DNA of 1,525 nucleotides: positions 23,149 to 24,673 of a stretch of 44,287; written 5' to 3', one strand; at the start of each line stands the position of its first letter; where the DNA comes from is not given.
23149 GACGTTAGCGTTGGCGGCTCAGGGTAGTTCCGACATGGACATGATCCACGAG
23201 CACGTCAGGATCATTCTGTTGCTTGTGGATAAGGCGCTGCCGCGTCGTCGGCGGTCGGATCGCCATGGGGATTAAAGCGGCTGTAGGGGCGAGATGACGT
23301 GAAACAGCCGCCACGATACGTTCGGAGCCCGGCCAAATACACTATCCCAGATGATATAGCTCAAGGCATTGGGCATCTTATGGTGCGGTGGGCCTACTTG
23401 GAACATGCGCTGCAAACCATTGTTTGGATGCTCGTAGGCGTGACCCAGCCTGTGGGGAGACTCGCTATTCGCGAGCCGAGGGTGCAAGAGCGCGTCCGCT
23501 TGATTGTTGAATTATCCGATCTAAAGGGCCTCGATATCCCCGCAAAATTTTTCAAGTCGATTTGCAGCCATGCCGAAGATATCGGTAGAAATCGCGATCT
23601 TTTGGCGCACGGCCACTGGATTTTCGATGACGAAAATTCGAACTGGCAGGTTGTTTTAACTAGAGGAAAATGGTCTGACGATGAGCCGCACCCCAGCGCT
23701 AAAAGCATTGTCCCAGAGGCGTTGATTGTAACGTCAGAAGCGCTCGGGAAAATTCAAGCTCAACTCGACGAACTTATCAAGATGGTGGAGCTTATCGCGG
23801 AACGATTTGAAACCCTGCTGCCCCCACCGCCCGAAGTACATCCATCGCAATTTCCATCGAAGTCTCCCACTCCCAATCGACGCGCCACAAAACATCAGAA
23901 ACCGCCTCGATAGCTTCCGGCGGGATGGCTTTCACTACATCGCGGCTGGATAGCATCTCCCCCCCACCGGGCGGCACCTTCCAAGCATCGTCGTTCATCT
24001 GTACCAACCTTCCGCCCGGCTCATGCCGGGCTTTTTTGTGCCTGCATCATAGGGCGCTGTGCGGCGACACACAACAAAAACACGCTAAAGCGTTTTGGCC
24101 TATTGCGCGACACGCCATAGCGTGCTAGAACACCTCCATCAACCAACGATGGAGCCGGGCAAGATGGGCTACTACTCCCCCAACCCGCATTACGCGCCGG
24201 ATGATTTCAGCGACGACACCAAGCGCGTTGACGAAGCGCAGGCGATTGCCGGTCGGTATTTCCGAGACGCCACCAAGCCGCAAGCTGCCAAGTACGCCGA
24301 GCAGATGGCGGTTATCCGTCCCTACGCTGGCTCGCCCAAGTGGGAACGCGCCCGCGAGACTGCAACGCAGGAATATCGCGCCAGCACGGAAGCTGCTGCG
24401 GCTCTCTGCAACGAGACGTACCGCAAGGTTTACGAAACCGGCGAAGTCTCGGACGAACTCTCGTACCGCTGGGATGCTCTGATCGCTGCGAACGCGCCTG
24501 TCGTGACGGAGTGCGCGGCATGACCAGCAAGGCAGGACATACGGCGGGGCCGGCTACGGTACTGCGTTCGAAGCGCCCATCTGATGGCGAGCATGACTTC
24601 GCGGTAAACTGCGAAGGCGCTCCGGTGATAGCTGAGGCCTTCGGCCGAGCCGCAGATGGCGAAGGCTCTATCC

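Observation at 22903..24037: Repressor-linked two-gene cassette (68 aa + 204 aa with HEPN-type R-x4-6-H motif) in the rexAB-equivalent position: candidate novel prophage defence/exclusion module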

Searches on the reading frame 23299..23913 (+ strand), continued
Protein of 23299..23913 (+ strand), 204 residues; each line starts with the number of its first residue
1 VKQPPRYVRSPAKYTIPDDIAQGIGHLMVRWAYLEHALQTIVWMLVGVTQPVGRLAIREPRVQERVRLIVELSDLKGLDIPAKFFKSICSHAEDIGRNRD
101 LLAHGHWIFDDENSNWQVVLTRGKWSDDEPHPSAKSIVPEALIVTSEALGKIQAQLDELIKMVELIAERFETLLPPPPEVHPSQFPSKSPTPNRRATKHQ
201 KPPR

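Call 81: fold_search(model_id=the predicted structure, library=pdb)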
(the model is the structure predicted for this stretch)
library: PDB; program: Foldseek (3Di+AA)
matches with E <= 10: 209; with E <= 0.001: 0
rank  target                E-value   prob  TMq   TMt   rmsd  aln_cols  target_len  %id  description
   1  1tqg                  4.3e-01  0.30  0.21  0.38  13.7       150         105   14  CheA phosphotransferase domain from Thermotoga maritima (released 2004-09-07)
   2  6s18_A                8.0e-01  0.08  0.18  0.23  17.2       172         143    9  Ligand binding domain of the P. putida receptor PcaY_PP in complex with glycerol (released 2020-10-21)
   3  6fuy                  8.4e-01  0.12  0.21  0.06  20.0       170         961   15  Crystal structure of human full-length vinculin-T12-A974K (residues 1-1066) (released 2018-03-14)
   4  7tmr_O                8.4e-01  0.08  0.21  0.13  25.6       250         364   11  V-ATPase from Saccharomyces cerevisiae, State 1 (released 2022-04-13)
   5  1f1m_A                8.4e-01  0.07  0.18  0.21  18.7       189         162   12  CRYSTAL STRUCTURE OF OUTER SURFACE PROTEIN C (OSPC) (released 2001-04-04)
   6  1ggq_B                1.1e+00  0.06  0.19  0.23  20.4       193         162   14  OUTER SURFACE PROTEIN C (OSPC) OF BORRELIA BURGDORFERI STRAIN B31 (released 2001-03-14)
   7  5k2b                  1.2e+00  0.13  0.21  0.13  15.7       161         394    7  2.5 angstrom A2a adenosine receptor structure with MR phasing using XFEL data (released 2016-09-21)
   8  6s38_B                1.2e+00  0.12  0.21  0.29  16.4       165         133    7  Ligand binding domain of the P. putida receptor PcaY_PP in complex with quinate (released 2020-10-21)
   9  5uvi                  1.4e+00  0.10  0.19  0.12  15.9       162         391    9  Serial Millisecond Crystallography of Membrane and Soluble Protein Micro-crystals using Synchrotron Radiation (released 2017-05-24)
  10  3ls1_A                1.4e+00  0.06  0.17  0.22  18.7       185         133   13  Crystal Structure of Cyanobacterial PsbQ from Synechocystis sp. PCC 6803 complexed with Zn2+ (released 2010-03-31)
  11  7x8v_E                1.5e+00  0.13  0.29  0.31  19.8       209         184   12  Cooperative regulation of PBI1 and MAPKs controls WRKY45 transcription factor in rice immunity (released 2022-04-06)
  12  2ezb_MODEL_1_A        1.5e+00  0.08  0.19  0.16  17.5       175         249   11  AMINO TERMINAL DOMAIN OF ENZYME I FROM ESCHERICHIA COLI, NMR, 14 STRUCTURES (released 1997-08-20)
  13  9dm3_MODEL_1_A        1.6e+00  0.08  0.20  0.28  21.9       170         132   11  De novo design of proteins that bind naphthalenediimides, powerful photooxidants with tunable photophysical pr (released 2025-03-05)
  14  9lli_R                1.7e+00  0.12  0.21  0.14  14.6       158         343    9  Cryo-EM structure of D1R in complex with de novo designed GEM targeting TM1/2/4 and GEM targeting TM3/4/5, and negativ (released 2026-03-04)
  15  1nze                  1.8e+00  0.10  0.19  0.31  17.1       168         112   10  Crystal structure of PsbQ polypeptide of photosystem II from higher plants (released 2003-08-26)
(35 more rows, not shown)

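Call 89: search_protein_families(library=pfam, proteins=[L017:2025-2612:+, L017:483-896:+, L018:1160-1387:+, L001:9509-9790:+, L014:4537-4821:+, L015:7639-7926:+, L003:2206-2538:+], max_evalue=0.1)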
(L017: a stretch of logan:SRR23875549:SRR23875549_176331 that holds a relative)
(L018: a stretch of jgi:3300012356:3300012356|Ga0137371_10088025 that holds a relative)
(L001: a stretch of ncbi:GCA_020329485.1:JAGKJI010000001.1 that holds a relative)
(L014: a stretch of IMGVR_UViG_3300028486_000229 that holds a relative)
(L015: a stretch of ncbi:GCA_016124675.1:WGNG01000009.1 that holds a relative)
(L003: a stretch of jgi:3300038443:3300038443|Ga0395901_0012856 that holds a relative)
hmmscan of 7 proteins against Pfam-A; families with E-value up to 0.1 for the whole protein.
L017:2025-2612:+ (196 aa): 2 families
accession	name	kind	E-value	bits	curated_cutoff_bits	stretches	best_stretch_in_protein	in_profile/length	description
PF05068.17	MtlR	-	0.00075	19.9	25.2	1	59-130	50-121/165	Mannitol repressor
PF13643.11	DUF4145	-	0.081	13.4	23.1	0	71-113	37-79/88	Domain of unknown function (DUF4145)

L017:483-896:+ (137 aa): 0 families

L018:1160-1387:+ (75 aa): 1 family
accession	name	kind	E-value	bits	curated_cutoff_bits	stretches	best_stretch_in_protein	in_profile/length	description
PF18966.5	Lipoprotein_23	-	0.081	13.5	25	1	17-61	123-169/179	Uncharacterised lipoprotein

L001:9509-9790:+ (93 aa): 1 family
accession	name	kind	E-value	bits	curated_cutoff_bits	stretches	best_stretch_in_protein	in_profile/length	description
PF12503.13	CMV_1a_C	-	0.026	15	25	1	48-77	14-44/84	Cucumber mosaic virus 1a protein C terminal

L014:4537-4821:+ (94 aa): 0 families

L015:7639-7926:+ (95 aa): 2 families
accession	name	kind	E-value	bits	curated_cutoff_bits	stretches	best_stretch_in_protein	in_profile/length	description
PF02656.20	DUF202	-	0.074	14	23.4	1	58-92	28-64/68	Domain of unknown function (DUF202)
PF07882.17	Fucose_iso_N2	-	0.088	12.8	22.3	1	19-74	40-94/180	L-fucose isomerase, second N-terminal domain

L003:2206-2538:+ (110 aa): 0 families

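Call 95: search_dna_similar(query=P0175, collection=phages, mode=protein, max_evalue=1)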
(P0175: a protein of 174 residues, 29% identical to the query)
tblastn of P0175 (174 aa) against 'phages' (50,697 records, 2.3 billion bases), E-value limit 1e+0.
No match.

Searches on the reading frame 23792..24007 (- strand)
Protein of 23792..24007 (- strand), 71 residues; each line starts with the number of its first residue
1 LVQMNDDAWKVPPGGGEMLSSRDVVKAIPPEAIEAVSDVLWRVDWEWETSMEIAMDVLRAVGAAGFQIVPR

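Call 4: search_protein_families(library=pfam, proteins=[window:23792-24007:-], max_evalue=1)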
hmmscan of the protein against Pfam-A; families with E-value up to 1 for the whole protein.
window:23792-24007:- (71 aa): 0 families

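Call 5: search_protein_families(library=padloc, proteins=[window:23792-24007:-], max_evalue=1)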
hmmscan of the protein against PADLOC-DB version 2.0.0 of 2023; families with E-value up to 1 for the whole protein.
window:23792-24007:- (71 aa): 0 families

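Call 6: search_protein_families(library=phrogs, proteins=[window:23792-24007:-], max_evalue=1)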
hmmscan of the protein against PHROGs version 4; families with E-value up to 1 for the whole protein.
window:23792-24007:- (71 aa): 1 family
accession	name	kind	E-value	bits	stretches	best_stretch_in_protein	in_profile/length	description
phrog_32360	-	unknown function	0.051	14.7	1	38-54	23-39/55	-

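Call 52: search_protein_families(library=pfam, proteins=[window:23795-23998:-], max_evalue=1)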
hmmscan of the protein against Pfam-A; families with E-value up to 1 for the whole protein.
seq(68 aa): 0 families

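Call 74: find_homologous_proteins(query=A4, max_evalue=0.01)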
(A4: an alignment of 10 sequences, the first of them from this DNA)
Query A4 (10 sequences) (68 aa, profile of the alignment): 708 proteins with E <= 0.01 among 4430 candidates; the best 120 are listed.
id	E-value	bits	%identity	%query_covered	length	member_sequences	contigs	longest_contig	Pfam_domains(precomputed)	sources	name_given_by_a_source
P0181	1.8e-21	94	37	56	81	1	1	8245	-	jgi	-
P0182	1.2e-19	88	37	56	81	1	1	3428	-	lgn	-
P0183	7.3e-19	85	-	-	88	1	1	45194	-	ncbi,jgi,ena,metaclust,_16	metaclust:\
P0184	3.3e-15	74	-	-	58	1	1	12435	-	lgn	-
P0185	1.5e-12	65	29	56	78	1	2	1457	-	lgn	-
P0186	4.9e-12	63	-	-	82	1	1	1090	-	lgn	-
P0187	8.3e-12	63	36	53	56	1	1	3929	-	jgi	jgi:hypothetical protein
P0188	3.6e-11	61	32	54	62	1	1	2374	-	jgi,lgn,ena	-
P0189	5.7e-11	60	38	53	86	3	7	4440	-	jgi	jgi:hypothetical protein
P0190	6.2e-11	60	35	54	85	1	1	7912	-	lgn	-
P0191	6.1e-10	57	32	54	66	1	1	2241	-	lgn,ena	-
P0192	7.9e-10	56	-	-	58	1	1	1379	-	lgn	-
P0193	8.1e-10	56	37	51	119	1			-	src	-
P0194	1.5e-9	55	35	63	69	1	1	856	-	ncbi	-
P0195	2.2e-9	55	-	-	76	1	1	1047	-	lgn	-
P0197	3.6e-9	54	-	-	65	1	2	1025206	-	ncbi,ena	-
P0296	1.4e-6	46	40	59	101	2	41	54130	-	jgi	jgi:hypothetical protein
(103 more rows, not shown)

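Call 75: find_encoding_contigs(protein=P0197, flank=4000, max_places=3)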
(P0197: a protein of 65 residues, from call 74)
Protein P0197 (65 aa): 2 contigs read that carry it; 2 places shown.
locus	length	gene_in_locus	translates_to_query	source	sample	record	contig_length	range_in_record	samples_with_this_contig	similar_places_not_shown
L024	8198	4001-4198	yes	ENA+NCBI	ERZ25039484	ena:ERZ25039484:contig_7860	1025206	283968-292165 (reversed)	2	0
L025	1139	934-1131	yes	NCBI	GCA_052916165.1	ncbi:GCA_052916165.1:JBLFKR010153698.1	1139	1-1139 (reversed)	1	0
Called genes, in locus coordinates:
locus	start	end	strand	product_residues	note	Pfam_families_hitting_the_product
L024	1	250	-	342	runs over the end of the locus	PF01936:NYN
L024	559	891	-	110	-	PF00171:Aldedh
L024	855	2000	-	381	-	PF00171:Aldedh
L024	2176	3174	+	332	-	PF09084:NMT1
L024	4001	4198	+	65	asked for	-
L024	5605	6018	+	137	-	-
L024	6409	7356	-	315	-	PF12760:Zn_ribbon_IS1595, PF12762:DDE_Tnp_IS1595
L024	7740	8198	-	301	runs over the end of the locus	PF00274:Glycolytic (weak)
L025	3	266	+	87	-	?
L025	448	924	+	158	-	-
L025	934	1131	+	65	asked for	-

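Call 76: find_encoding_contigs(protein=P0296, flank=5000, max_places=4)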
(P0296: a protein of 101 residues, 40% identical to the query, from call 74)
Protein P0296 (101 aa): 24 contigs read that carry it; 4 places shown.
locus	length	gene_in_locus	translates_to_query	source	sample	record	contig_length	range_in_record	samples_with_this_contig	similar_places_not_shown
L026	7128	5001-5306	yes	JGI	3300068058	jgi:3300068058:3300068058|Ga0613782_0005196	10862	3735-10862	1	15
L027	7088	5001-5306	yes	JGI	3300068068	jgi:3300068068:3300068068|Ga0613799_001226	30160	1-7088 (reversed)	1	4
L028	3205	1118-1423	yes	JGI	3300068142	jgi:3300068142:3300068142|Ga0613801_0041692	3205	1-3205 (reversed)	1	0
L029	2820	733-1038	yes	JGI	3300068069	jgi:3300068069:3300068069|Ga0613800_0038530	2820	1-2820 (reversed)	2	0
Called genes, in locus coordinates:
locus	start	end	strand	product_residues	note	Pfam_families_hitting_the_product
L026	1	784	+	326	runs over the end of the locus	PF05869:Dam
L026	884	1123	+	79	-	-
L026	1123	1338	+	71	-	-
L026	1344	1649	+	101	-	-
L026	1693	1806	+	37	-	-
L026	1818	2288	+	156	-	-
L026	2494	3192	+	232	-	-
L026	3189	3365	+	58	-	-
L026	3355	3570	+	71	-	-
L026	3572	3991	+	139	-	-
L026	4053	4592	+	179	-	-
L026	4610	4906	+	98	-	-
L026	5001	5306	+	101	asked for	-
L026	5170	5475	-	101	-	-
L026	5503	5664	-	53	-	-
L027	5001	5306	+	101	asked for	-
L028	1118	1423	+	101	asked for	-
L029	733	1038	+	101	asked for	-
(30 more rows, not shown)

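Call 111: search_solved_structures(query=A4, max_evalue=10)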
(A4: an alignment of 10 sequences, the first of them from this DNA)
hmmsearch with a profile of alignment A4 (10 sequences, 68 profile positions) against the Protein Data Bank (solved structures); distinct sequences matched with E-value up to 10: 5.
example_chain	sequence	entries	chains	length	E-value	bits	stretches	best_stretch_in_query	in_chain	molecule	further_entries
4xi6_A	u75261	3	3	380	0.39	13.9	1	15-42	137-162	E3 ubiquitin-protein ligase MIB1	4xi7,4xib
1i7q_A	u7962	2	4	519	0.41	13.8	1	25-57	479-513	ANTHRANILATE SYNTHASE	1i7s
3sho_A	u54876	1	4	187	1.1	12.5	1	22-39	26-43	Transcriptional regulator, RpiR family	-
1i1q_A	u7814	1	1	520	1.4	12.1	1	23-58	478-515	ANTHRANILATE SYNTHASE COMPONENT I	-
7r8y_A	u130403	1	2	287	1.8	11.8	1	13-57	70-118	Phosphomethylpyrimidine Kinase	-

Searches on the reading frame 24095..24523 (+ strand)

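Call 4: search_protein_families(library=pfam, proteins=[window:24095-24523:+], max_evalue=1)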
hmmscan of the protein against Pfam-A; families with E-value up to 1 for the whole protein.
window:24095-24523:+ (142 aa): 0 families

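Call 6: search_protein_families(library=phrogs, proteins=[window:24095-24523:+], max_evalue=1)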
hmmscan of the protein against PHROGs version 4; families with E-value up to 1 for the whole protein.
window:24095-24523:+ (142 aa): 1 family
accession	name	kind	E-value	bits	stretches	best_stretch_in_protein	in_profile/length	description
phrog_2216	-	unknown function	0.34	11.9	1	94-127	67-99/104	-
